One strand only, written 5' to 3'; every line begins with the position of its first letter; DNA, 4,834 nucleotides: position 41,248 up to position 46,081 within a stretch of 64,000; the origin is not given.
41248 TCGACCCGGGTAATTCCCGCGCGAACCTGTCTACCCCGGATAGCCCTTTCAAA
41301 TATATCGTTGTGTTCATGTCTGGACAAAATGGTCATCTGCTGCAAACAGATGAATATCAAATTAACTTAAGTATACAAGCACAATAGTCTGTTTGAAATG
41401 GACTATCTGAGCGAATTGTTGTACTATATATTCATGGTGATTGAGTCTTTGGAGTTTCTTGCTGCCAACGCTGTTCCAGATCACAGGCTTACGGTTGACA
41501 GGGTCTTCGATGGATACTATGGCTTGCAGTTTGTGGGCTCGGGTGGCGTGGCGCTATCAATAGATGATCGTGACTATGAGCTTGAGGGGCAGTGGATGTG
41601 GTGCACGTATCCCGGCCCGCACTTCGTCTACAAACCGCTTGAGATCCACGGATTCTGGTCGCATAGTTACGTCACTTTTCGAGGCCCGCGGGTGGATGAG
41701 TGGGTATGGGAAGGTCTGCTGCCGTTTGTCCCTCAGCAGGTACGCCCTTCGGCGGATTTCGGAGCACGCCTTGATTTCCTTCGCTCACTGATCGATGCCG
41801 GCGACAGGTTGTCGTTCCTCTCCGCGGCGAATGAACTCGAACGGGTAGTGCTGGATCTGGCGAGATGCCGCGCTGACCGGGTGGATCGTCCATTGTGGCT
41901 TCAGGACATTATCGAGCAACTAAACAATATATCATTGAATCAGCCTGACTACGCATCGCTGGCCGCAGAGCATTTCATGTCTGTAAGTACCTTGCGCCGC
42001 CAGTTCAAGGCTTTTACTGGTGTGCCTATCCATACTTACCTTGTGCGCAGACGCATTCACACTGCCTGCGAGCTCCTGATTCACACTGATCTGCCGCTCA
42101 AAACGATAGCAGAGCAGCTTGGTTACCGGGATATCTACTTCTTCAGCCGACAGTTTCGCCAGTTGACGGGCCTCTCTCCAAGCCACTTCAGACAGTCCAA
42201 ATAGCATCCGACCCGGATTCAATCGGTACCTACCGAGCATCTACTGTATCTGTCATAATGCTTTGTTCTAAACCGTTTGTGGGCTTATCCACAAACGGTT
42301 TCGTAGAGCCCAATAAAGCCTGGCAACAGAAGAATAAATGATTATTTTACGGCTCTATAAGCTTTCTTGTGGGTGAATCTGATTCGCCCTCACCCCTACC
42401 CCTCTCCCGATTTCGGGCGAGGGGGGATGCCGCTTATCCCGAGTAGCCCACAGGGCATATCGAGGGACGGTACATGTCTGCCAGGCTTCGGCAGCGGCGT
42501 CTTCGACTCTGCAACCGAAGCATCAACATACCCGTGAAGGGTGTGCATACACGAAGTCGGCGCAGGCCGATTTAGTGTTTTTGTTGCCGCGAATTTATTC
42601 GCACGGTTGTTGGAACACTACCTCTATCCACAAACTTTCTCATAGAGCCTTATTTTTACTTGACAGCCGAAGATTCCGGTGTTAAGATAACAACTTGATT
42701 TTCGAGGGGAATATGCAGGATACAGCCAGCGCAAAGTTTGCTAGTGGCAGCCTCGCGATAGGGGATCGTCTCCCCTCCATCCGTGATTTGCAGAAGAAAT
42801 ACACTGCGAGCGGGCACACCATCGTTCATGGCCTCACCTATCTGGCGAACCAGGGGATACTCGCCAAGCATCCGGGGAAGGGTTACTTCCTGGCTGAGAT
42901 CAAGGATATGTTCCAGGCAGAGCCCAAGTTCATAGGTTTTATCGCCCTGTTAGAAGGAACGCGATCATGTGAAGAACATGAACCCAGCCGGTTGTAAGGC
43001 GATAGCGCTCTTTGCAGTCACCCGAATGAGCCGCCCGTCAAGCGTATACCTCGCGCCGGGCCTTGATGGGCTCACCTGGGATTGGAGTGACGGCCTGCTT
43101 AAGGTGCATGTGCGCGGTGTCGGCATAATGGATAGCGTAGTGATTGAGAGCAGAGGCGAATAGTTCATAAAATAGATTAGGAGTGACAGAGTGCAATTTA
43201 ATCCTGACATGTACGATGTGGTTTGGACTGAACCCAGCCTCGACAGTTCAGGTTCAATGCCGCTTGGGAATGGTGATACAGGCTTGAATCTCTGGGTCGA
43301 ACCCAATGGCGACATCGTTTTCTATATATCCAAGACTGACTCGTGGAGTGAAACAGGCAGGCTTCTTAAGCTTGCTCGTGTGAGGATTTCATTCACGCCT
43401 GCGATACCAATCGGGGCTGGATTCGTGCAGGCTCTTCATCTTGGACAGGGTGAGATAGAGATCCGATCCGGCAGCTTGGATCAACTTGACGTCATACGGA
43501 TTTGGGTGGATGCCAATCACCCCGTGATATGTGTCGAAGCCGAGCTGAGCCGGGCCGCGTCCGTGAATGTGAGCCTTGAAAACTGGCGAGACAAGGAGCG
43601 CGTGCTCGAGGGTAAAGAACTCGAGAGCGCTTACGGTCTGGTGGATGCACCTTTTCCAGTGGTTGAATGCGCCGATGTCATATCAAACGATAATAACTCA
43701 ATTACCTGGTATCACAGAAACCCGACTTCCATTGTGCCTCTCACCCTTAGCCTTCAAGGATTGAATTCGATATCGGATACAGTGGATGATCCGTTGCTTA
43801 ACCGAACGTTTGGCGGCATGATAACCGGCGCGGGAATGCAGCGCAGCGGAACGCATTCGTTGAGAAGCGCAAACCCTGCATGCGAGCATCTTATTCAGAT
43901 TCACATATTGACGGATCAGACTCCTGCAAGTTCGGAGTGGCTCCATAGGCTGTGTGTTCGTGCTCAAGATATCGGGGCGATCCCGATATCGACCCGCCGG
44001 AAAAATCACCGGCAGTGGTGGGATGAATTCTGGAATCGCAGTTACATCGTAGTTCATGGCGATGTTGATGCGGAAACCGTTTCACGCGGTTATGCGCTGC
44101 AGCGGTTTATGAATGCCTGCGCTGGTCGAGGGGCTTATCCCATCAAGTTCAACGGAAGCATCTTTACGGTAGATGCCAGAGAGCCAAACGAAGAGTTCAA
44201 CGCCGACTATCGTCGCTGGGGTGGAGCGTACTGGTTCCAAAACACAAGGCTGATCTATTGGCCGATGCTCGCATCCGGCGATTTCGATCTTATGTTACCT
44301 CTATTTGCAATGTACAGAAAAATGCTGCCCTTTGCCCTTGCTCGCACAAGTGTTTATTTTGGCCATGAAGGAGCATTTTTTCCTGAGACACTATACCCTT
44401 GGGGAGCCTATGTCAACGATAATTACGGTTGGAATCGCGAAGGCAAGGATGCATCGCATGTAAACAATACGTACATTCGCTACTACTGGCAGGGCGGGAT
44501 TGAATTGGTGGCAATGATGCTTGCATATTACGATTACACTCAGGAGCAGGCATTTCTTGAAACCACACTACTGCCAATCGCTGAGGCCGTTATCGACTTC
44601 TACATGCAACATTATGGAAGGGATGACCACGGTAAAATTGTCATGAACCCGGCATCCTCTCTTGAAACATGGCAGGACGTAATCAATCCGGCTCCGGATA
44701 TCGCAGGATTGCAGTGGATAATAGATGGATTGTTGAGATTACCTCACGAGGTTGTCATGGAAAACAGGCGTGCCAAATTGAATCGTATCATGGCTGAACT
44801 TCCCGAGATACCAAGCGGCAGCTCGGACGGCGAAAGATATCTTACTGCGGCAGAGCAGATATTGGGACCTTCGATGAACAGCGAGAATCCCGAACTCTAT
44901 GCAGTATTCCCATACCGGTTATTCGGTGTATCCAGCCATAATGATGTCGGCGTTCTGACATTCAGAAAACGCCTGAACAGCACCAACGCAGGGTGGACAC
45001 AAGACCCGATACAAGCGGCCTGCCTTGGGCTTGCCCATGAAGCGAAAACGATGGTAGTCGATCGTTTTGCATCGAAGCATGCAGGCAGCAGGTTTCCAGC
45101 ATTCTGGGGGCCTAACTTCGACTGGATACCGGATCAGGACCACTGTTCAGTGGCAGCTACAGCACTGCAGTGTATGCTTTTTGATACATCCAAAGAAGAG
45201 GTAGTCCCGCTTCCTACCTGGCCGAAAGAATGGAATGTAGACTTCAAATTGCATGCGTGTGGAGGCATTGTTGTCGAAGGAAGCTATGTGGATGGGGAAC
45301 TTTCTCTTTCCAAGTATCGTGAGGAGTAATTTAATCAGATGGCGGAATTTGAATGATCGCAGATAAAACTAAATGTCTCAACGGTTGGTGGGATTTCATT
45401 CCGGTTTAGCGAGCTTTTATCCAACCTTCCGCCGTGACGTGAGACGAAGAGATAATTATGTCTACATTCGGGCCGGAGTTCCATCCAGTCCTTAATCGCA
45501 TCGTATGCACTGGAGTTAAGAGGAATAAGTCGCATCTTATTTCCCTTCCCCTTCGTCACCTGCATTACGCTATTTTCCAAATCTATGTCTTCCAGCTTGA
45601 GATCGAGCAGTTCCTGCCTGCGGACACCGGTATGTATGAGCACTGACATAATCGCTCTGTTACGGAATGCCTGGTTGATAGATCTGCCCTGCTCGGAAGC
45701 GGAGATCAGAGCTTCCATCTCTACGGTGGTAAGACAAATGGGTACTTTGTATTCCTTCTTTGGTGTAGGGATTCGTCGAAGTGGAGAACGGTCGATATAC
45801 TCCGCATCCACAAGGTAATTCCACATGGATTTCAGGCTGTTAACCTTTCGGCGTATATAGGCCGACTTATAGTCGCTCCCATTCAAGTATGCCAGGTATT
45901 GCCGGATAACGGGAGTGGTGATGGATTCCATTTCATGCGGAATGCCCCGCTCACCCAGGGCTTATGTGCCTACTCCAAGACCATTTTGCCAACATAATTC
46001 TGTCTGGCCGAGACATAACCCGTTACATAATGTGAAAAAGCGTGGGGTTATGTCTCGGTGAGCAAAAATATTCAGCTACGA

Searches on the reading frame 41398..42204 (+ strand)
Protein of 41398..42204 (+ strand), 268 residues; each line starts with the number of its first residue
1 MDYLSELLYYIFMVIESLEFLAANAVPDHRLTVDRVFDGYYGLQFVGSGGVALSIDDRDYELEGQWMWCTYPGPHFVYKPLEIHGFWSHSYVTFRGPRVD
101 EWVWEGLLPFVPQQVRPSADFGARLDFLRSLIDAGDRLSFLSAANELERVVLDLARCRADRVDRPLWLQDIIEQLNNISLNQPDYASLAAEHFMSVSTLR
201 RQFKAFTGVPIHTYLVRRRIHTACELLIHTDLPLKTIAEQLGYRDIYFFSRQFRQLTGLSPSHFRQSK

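Call 61: search_protein_families(library=pfam, proteins=[window:41398-42204:+], max_evalue=0.00001)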
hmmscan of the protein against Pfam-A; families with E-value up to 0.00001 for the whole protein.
window:41398-42204:+ (268 aa): 2 families
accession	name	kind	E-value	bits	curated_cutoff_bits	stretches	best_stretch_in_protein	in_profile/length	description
PF12833.13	HTH_18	-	2.4e-22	79.5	33.6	1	188-266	1-79/80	Helix-turn-helix domain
PF00165.29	HTH_AraC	-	1.4e-12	47.9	26.6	1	228-266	2-42/42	Bacterial regulatory helix-turn-helix proteins, AraC family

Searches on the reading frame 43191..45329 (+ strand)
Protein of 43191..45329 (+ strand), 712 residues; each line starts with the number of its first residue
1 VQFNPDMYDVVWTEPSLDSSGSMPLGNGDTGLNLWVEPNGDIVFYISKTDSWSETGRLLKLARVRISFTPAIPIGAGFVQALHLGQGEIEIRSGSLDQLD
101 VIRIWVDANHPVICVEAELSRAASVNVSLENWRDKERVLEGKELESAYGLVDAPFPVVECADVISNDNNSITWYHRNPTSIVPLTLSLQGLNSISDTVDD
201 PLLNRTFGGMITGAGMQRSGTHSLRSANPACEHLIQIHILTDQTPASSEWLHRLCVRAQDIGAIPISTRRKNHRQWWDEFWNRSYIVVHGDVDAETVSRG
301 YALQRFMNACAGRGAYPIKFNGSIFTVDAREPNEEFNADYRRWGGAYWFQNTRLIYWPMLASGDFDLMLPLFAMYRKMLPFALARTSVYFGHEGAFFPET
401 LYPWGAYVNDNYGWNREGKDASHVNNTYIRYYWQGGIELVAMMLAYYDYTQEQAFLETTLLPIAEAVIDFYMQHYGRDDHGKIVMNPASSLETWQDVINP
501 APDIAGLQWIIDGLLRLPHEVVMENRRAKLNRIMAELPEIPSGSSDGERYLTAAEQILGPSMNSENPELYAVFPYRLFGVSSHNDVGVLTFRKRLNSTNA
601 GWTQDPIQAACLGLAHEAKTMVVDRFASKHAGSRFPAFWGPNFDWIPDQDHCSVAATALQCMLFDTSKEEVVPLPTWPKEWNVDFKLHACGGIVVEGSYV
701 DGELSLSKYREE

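Call 8: search_protein_families(library=pfam, proteins=[window:43191-45329:+])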
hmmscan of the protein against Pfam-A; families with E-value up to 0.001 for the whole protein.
window:43191-45329:+ (712 aa): 2 families
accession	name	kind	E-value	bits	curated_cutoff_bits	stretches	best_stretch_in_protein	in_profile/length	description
PF18961.6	DUF5703_N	-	4.6e-83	279.6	26.7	1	11-286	1-287/287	Domain of unknown function (DUF5703)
PF22124.2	Glyco_hydro_95_cat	-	4.7e-09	36.1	27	1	342-494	87-227/408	Glycosyl hydrolase family 95 catalytic domain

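Call 9: search_protein_families(library=ncbifam, proteins=[window:43191-45329:+])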
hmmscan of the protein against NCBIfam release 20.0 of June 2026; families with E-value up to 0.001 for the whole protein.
window:43191-45329:+ (712 aa): 0 families

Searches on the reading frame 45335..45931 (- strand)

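Call 8: search_protein_families(library=pfam, proteins=[window:45335-45931:-])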
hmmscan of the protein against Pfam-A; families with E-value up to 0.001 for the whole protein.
window:45335-45931:- (198 aa): 1 family
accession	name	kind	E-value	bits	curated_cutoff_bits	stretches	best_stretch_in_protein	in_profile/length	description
PF00589.27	Phage_integrase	-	4.6e-22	79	27.1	1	67-177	3-112/172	Phage integrase family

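Call 9: search_protein_families(library=ncbifam, proteins=[window:45335-45931:-])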
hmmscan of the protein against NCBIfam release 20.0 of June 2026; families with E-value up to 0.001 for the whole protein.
window:45335-45931:- (198 aa): 10 families
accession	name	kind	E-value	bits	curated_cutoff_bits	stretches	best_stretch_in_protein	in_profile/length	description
TIGR02224.1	recomb_XerC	equivalog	7.1e-35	120.8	335.15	1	2-176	42-220/295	tyrosine recombinase XerC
TIGR02225.1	recomb_XerD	equivalog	8e-33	114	329.6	1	2-175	39-216/290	site-specific tyrosine recombinase XerD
NF040815.2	recomb_XerA_Arch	equivalog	1.3e-30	106.8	220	1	3-177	37-198/263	site-specific tyrosine recombinase/integron integrase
NF001399.0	PRK00283.1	subfamily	2.5e-30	105.7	279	1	2-175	49-224/300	tyrosine recombinase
NF002331.0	PRK01287.1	subfamily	1.9e-25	89.6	371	1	5-176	73-254/365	site-specific tyrosine recombinase XerC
NF003462.0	PRK05084.1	equivalog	1e-14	54.1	267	1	88-169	194-279/360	tyrosine recombinase XerS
TIGR02249.1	integrase_gron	subfamily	1e-10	41.5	265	1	31-153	69-180/315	integron integrase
NF007370.0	PRK09870.1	subfamily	3e-09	36.8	221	1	64-173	10-119/200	tyrosine-type DNA invertase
NF007371.0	PRK09871.1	subfamily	6.1e-08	32.4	222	1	67-173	7-114/198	tyrosine-type DNA invertase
NF011946.0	PRK15417.1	equivalog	4.2e-05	22.9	435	1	45-147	95-189/337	integron integrase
